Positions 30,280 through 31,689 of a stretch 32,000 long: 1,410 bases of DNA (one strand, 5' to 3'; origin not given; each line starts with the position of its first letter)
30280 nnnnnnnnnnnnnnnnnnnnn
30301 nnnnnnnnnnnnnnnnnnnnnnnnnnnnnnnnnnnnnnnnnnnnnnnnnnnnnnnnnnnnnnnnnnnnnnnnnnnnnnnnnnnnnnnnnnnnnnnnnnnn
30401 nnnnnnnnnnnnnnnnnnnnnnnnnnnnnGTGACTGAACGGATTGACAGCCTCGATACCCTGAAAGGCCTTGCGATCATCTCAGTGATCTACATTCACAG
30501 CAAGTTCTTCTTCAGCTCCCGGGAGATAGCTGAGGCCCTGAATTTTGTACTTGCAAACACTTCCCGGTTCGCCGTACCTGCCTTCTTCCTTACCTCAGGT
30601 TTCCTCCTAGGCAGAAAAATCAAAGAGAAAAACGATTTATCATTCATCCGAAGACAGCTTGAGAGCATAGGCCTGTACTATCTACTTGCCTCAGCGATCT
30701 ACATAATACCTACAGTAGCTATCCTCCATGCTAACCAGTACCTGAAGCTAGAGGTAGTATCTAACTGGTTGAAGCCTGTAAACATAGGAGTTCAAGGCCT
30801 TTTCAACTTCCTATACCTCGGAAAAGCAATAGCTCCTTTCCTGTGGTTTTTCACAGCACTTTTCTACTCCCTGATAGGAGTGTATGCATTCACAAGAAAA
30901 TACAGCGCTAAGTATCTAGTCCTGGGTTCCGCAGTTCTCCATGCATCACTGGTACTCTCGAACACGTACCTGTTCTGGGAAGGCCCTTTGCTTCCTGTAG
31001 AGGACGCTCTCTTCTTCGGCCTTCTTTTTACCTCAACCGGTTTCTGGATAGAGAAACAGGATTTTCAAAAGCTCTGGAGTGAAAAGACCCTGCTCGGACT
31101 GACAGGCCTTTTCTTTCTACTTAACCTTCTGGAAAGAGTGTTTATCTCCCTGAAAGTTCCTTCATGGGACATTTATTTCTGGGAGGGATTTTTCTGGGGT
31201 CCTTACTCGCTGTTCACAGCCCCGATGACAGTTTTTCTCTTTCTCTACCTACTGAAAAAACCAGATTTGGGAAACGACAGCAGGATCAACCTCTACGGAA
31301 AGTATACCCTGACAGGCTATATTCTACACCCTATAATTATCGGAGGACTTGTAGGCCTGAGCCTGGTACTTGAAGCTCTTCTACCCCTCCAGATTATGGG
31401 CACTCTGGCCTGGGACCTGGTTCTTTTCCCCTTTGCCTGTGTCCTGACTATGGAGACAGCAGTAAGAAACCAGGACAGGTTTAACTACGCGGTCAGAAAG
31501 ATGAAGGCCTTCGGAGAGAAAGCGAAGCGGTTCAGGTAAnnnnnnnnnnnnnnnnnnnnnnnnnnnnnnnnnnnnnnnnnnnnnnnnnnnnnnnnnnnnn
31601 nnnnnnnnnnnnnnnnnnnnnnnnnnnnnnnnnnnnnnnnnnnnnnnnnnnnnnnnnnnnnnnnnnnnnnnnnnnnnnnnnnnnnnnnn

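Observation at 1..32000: Extreme over-representation of the palindromic hexamer AGGCCT, in all reading frames, with sharp local voids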

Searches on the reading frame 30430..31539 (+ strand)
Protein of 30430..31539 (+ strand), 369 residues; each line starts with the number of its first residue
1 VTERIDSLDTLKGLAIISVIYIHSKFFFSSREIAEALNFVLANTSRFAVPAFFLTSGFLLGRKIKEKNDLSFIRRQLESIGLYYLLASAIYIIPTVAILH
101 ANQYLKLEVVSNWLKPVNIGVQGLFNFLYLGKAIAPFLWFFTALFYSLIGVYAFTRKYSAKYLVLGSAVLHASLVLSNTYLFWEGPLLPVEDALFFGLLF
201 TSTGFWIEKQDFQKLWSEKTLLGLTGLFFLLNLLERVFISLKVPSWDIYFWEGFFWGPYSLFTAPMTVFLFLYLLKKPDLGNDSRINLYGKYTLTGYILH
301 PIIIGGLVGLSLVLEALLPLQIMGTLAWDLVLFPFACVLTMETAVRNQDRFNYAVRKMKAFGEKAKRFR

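Call 12: search_protein_families(library=pfam, proteins=[window:30430-31539:+], max_evalue=0.01)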
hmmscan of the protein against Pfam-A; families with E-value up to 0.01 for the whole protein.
window:30430-31539:+ (369 aa): 1 family
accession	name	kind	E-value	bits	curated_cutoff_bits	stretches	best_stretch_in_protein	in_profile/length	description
PF01757.29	Acyl_transf_3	-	2.7e-27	96.1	31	1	6-336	2-317/326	Acyltransferase domain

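Call 27: find_encoding_contigs(protein=window:30430-31539:+, flank=10000, max_places=4)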
Protein window:30430-31539:+ (369 aa): 1 contig read that carries it; 1 place shown.
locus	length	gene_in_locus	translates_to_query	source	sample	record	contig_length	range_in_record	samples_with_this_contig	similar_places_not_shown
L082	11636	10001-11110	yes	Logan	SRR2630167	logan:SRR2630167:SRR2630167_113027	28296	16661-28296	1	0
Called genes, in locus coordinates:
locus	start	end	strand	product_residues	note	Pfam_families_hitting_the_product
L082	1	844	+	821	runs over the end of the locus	PF04997:RNA_pol_Rpb1_1, PF00623:RNA_pol_Rpb1_2, PF04983:RNA_pol_Rpb1_3, PF05000:RNA_pol_Rpb1_4, PF04998:RNA_pol_Rpb1_5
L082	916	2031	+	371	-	PF04998:RNA_pol_Rpb1_5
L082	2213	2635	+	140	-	PF07650:KH_2, PF26594:KH_NusA_2nd (faint), PF00013:KH_1 (faint), PF13083:KH_KhpA-B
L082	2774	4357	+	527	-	PF03109:ABC1, PF01163:RIO1 (faint), PF27536:UbiB_helical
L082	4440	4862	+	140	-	PF00164:Ribosom_S12_S23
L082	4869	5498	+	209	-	PF00177:Ribosomal_S7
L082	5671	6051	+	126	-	PF25208:DUF7838 (weak), PF08271:Zn_Ribbon_TF (faint)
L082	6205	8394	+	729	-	PF00009:GTP_EFTU, PF22042:EF-G_D2, PF03144:GTP_EFTU_D2 (weak), PF14492:EFG_III, PF03764:EFG_IV, PF00679:EFG_C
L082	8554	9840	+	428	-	PF00009:GTP_EFTU, PF03144:GTP_EFTU_D2, PF03143:GTP_EFTU_D3, PF22594:GTP-eEF1A_C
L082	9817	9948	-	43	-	-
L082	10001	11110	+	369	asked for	PF01757:Acyl_transf_3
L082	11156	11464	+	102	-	PF00338:Ribosomal_S10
